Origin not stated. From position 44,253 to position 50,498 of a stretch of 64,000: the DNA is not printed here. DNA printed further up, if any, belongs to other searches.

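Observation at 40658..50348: Tightly coupled three-gene operon: giant Hhe-like helicase-nuclease plus Mre11/SbcD-like plus Rad50/SbcC-like proteins (candidate defence or DNA-end-processing system)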

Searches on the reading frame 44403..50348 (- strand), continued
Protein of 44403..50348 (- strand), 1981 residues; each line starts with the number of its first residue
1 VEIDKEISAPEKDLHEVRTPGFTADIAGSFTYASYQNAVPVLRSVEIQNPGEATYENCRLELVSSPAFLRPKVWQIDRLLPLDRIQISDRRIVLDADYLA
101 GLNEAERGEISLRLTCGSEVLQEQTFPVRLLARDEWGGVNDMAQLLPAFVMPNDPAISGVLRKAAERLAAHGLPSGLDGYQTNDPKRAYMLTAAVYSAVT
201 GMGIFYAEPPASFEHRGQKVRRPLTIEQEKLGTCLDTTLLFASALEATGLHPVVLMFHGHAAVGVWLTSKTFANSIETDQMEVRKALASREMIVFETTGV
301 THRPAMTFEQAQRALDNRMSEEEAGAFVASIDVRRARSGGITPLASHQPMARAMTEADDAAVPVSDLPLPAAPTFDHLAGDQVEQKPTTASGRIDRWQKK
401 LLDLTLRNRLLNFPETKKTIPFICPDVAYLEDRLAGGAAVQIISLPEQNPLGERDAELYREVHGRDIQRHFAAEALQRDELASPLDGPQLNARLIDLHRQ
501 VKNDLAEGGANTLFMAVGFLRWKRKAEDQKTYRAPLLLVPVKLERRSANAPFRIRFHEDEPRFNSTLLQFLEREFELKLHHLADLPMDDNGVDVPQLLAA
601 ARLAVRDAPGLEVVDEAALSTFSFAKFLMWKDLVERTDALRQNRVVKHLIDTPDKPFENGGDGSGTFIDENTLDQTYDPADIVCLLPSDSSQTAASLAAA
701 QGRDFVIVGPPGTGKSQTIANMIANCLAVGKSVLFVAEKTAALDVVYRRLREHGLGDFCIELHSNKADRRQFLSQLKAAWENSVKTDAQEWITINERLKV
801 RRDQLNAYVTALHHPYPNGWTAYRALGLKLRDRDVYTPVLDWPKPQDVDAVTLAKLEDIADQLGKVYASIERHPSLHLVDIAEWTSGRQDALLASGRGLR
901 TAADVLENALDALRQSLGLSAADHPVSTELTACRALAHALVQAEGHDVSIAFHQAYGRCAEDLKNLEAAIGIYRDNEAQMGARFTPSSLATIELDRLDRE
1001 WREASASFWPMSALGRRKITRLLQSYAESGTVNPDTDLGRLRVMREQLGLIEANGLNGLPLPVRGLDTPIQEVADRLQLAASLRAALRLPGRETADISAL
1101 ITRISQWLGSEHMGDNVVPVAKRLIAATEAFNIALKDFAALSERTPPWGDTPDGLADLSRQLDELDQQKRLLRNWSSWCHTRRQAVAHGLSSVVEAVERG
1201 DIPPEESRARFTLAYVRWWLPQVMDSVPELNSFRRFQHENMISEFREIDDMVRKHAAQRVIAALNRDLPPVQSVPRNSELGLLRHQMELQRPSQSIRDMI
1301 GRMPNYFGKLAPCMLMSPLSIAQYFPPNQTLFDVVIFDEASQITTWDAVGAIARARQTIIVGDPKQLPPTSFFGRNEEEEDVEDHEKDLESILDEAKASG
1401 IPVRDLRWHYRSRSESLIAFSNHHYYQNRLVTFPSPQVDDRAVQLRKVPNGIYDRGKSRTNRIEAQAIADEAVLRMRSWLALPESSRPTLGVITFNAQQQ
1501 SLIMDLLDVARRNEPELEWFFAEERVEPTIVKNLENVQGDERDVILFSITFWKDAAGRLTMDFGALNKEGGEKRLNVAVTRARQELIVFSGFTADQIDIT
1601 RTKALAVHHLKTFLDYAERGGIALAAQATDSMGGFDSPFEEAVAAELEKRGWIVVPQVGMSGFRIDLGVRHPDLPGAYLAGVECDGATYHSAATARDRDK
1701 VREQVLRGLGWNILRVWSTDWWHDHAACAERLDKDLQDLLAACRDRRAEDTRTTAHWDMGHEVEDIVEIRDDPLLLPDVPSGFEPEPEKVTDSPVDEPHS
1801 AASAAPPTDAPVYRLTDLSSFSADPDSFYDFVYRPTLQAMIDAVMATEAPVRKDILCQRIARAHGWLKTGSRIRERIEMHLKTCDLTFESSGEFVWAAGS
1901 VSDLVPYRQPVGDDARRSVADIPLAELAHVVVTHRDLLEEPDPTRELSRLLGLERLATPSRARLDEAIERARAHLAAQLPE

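Call 17: find_related_loci(query=A1, collection=genome_contigs, flank=10000)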
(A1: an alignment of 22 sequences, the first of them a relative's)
Query A1 (1981 aa) in genome_contigs; peptide patterns used: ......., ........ (x = any residue, [..] = any of these).
411 stretches matched a pattern; 363 encode a relative of the query (tblastn E <= 1e-3); the best 80 are kept; 80 distinct loci.
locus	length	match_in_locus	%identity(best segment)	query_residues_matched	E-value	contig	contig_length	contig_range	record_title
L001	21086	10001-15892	94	20-1981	0e+0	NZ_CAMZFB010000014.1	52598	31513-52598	MAG: uncultured Brevundimonas sp. isolate SRR10912534_bin.122_metaWRAP_v1.3_MAG ERZ14210014.582, whole genome shotgun se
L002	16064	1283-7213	69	22-1981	0e+0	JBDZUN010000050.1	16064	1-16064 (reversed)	MAG: Hyphomicrobiales bacterium isolate PE_seawater43 NODE_929_length_16064, whole genome shotgun sequence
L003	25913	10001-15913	68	19-1976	0e+0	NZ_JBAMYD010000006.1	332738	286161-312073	Rhizobium aouanii strain 1AS14I strain_1AS14I_contig_6, whole genome shotgun sequence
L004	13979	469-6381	69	19-1977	0e+0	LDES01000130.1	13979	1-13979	Sphingomonas sp. Y57 scaffold130, whole genome shotgun sequence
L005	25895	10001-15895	69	18-1972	0e+0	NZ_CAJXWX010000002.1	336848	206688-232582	MAG: uncultured Sphingomonas sp. isolate SRR5620817_bin.53_MetaBAT_v2.12.1_MAG, whole genome shotgun sequence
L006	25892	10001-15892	69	18-1973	0e+0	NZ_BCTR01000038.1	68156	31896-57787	Sphingomonas azotifigens NBRC 15497, whole genome shotgun sequence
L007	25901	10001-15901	67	19-1973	0e+0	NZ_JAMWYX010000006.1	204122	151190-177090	MAG: Erythrobacter sp. isolate MSM4 MSM4_6, whole genome shotgun sequence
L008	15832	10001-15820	69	4-1931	0e+0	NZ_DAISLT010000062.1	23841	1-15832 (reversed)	MAG: Novosphingobium sp. isolate CTOTU50391 NODE_143_length_23841_cov_6.050870, whole genome shotgun sequence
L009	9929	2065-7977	68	23-1981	0e+0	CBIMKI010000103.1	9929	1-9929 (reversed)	MAG TPA_asm: uncultured Sphingobium sp. isolate SRR16817032_concoct_30 genome assembly, contig: ERZ27393366.1841, whole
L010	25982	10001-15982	66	1-1980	0e+0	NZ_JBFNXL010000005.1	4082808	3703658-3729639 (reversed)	Shinella sp. S4-D37 000000F, whole genome shotgun sequence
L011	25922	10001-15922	68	16-1976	0e+0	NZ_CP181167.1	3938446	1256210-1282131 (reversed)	Nitrobacter sp. TKz-YC01 chromosome, complete genome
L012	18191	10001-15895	69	18-1972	0e+0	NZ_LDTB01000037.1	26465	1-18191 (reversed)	Sphingomonas endophytica strain NS334 contig_37, whole genome shotgun sequence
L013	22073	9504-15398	67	18-1978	0e+0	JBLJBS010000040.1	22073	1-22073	MAG: Aquamicrobium sp. isolate FCR1252_Bin.3_exc Bin.3.NODE_518_length_22073_cov_10.319239, whole genome shotgun sequenc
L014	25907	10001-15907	66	18-1976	0e+0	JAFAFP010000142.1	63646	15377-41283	MAG: Proteobacteria bacterium isolate OH_SBlB_179 k127_1105232, whole genome shotgun sequence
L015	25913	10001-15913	68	19-1976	0e+0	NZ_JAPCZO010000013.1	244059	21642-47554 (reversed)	Rhizobium acaciae strain 1AS11 AS11_New2022_good_assembly_contig_13, whole genome shotgun sequence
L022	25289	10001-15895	64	23-1977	0e+0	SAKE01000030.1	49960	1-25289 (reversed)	MAG: Mesorhizobium sp. isolate N.Ca.ET.020.02.1 NODE_30_length_49960_cov_52.538944, whole genome shotgun sequence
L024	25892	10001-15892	65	24-1977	0e+0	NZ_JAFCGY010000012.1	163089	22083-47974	Mesorhizobium caraganae strain LMG 24397 NODE_12_length_163089_cov_23.494796, whole genome shotgun sequence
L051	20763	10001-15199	63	24-1765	0e+0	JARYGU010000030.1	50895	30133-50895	MAG: Shinella sp. isolate MAG13_BQ12 NODE_30_length_50895_cov_11.429985, whole genome shotgun sequence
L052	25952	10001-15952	67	4-1981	0e+0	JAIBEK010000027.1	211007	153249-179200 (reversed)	MAG: Arenimonas sp. isolate B91_maxbin.001 B91_k141_3160, whole genome shotgun sequence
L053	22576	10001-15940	68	17-1981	0e+0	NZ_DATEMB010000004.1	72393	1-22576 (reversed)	MAG: Rhizorhapis sp. isolate SMAG_U8931 k141_726318, whole genome shotgun sequence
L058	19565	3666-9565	67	20-1981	0e+0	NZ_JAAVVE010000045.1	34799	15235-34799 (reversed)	Sphingomonas sp. dw_22 45, whole genome shotgun sequence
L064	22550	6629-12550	65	18-1975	0e+0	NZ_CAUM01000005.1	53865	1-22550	Mesorhizobium metallidurans STM 2683, whole genome shotgun sequence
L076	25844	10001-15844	46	5-1964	0e+0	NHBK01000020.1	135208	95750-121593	MAG: Hyphomonadaceae bacterium TMED5 MHASMcontig_351575, whole genome shotgun sequence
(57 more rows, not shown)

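Call 31: find_encoding_contigs(protein=P0001, flank=10000, max_places=4)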
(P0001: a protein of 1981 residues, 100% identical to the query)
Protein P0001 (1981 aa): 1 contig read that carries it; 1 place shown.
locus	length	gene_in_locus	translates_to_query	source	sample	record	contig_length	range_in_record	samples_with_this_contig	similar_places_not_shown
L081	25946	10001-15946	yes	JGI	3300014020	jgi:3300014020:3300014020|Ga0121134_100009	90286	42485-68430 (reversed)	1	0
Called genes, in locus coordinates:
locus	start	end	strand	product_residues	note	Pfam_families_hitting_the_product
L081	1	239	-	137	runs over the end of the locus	-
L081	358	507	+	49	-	-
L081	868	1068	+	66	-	-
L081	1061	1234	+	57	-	-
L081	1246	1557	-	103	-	-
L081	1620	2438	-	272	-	PF09622:DUF2391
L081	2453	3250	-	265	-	PF00106:adh_short, PF08659:KR, PF13561:adh_short_C2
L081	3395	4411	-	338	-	PF21338:Top1B_N_bact, PF01028:Topoisom_I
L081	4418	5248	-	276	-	PF02735:Ku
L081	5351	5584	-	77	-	PF19386:DUF5961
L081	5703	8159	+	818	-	PF13298:LigD_N, PF01068:DNA_ligase_A_M, PF04679:DNA_ligase_A_C, PF21686:LigD_Prim-Pol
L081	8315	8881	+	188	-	-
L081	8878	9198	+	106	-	-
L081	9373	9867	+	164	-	-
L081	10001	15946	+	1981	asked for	PF13195:DUF4011, PF13086:AAA_11 (weak), PF13245:AAA_19 (faint), PF13604:AAA_30 (faint), PF13086:AAA_11, PF13087:AAA_12, PF18741:MTES_1575, PF11784:DUF3320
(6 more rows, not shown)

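Call 34: search_solved_structures(query=window:44403-50348:-, max_evalue=0.001)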
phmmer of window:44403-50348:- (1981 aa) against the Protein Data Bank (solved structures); distinct sequences matched with E-value up to 0.001: 8.
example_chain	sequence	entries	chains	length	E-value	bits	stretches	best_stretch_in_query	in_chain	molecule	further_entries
4b3g_A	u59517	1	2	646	3.5e-08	34.3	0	689-750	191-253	DNA-BINDING PROTEIN SMUBP-2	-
4b3f_X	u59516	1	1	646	3.5e-08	34.3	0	689-750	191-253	DNA-BINDING PROTEIN SMUBP-2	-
5eaw_A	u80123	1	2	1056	2.6e-05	24.8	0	1329-1370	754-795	DNA replication ATP-dependent helicase/nuclease DNA2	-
5eax_A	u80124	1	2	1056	2.6e-05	24.8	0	1329-1370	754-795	DNA replication ATP-dependent helicase/nuclease DNA2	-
5ean_A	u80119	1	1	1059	2.6e-05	24.8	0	1329-1370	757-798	DNA replication ATP-dependent helicase/nuclease DNA2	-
5mzn_A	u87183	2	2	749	5.4e-05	23.8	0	1331-1587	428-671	Helicase SEN1,Helicase SEN1 | Helicase SEN1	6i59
8ftm_A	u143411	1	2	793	0.00037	21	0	1326-1371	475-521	5'-3' RNA helicase-like protein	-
8ram_O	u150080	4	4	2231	0.00066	20.2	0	1331-1586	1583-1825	Helicase SEN1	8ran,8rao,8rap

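Call 40: search_protein_families(library=pfam, proteins=[L022:6582-9383:-, L064:1521-4991:-, L064:4988-6247:-, L024:23098-25890:+, L024:22518-23096:+, L003:8913-9698:-, L010:5141-6067:-, L051:15719-19024:+], max_evalue=0.001)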
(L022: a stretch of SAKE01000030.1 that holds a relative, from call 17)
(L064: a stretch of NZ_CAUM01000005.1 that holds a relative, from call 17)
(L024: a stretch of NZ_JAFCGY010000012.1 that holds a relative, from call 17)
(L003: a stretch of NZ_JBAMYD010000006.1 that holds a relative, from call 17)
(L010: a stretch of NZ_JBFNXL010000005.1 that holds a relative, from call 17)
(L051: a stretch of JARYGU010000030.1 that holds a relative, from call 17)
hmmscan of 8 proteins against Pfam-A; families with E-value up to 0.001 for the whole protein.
L022:6582-9383:- (933 aa): 4 families
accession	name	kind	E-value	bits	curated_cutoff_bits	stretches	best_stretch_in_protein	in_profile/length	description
PF13166.12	AAA_13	-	1.7e-18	67.1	36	1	675-754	497-583/713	AAA domain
PF13304.12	AAA_21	-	1.5e-11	45.4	27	1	652-744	213-302/304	AAA domain, putative AbiEii toxin, Type IV TA system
PF02463.25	SMC_N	-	7.8e-09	35.7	40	1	384-748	135-205/220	RecF/RecN/SMC N terminal domain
PF13476.12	AAA_23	-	0.00057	21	27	0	130-153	11-33/201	AAA domain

L064:1521-4991:- (1156 aa): 2 families
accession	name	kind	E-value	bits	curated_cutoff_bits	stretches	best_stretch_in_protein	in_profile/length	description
PF13514.12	AAA_27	-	3.6e-66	223.1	22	1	1-203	1-201/206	AAA domain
PF02463.25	SMC_N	-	0.00093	19.1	40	0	914-1145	135-207/220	RecF/RecN/SMC N terminal domain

L064:4988-6247:- (419 aa): 2 families
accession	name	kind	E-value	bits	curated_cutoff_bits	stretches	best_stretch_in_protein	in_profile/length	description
PF00149.33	Metallophos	-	1.3e-15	58.8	21.5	1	3-199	1-190/191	Calcineurin-like phosphoesterase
PF12850.12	Metallophos_2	-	0.00033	21.1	27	0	37-219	14-139/154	Calcineurin-like phosphoesterase superfamily domain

L024:23098-25890:+ (931 aa): 7 families
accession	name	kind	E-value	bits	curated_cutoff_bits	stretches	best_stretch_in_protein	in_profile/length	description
PF00580.27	UvrD-helicase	-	7.3e-65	219.8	23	1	197-476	1-268/271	UvrD/REP helicase N-terminal domain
PF13361.12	UvrD_C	-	3.1e-30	106.2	25.6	2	486-617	2-134/350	UvrD-like helicase C-terminal domain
PF13245.12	AAA_19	-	1.7e-23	83.7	25.1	1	204-464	6-134/134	AAA domain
PF06114.19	Peptidase_M78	-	4.1e-15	56.1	22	1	36-175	1-122/123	IrrE N-terminal-like domain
PF13604.12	AAA_30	-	1.5e-07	31.8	27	0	209-261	18-67/191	AAA domain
PF13086.12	AAA_11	-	5.6e-07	30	27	1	206-458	13-249/257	AAA domain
PF13538.12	UvrD_C_2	-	3.9e-05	23.9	27.4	0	764-783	2-21/52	UvrD-like helicase C-terminal domain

L024:22518-23096:+ (192 aa): 0 families

L003:8913-9698:- (261 aa): 1 family
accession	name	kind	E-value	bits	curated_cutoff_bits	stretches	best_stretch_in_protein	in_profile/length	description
PF08281.18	Sigma70_r4_2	-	4.4e-06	26.7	25.7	0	226-251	29-54/54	Sigma-70, region 4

L010:5141-6067:- (308 aa): 1 family
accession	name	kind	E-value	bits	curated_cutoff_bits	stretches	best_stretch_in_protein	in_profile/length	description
PF01867.21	Cas_Cas1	-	9.1e-31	107.5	22.3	1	8-236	4-253/283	CRISPR associated protein Cas1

L051:15719-19024:+ (1101 aa): 5 families
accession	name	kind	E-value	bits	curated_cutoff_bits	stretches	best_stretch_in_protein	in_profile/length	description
PF18541.7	RuvC_III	-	1.9e-27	96.8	26.2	1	688-835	3-174/179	RuvC endonuclease subdomain 3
PF13395.12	HNH_4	-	3.8e-19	68.8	22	1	597-649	1-53/54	HNH endonuclease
PF18470.6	Cas9_a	-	1.3e-06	28.7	26.9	1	258-336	8-85/221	Cas9 alpha-helical lobe domain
PF01844.29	HNH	-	5.1e-06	27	21.4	1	597-647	1-47/47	HNH endonuclease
PF14279.12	HNH_5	-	0.00042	20.6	27.5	1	597-649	1-48/56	HNH endonuclease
